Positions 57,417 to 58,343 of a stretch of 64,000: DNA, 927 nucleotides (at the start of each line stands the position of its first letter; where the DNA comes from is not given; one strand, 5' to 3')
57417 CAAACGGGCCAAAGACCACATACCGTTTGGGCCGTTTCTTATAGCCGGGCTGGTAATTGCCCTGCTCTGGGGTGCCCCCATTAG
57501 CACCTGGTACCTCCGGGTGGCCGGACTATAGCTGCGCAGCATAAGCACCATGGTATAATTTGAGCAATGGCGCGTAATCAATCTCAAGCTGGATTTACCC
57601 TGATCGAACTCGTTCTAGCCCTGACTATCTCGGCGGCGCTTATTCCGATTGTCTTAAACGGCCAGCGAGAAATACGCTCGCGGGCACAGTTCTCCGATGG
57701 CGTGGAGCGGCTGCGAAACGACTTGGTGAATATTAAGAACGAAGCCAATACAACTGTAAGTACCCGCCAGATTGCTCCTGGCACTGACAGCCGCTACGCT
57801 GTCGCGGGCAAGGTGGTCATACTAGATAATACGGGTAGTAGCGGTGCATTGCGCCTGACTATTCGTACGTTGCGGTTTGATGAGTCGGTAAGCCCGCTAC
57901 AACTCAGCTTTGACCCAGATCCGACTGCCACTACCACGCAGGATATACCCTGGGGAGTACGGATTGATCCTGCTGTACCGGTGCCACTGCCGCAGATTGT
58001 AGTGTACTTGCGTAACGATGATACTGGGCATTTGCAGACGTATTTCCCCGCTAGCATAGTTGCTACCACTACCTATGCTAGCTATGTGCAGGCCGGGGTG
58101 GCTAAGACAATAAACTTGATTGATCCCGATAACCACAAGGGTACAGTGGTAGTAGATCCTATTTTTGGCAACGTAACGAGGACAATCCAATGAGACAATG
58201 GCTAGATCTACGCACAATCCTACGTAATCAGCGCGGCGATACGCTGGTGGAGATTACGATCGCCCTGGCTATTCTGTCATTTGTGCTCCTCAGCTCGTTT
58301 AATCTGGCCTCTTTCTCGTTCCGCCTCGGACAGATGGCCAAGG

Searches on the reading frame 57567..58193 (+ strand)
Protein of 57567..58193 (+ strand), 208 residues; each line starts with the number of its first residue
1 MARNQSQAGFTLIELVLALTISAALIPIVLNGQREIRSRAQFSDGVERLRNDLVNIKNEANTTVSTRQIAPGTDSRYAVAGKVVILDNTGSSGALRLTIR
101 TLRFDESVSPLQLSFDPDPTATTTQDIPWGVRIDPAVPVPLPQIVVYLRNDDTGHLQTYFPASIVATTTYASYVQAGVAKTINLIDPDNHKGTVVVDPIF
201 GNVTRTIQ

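Call 8: search_protein_families(library=pfam, proteins=[window:57567-58193:+])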
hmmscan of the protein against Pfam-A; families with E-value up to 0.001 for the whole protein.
window:57567-58193:+ (208 aa): 1 family
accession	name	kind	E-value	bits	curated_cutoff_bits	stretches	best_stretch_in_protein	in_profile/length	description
PF07963.17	N_methyl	-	9.1e-06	25.5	21.2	1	6-25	3-22/27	Prokaryotic N-terminal methylation motif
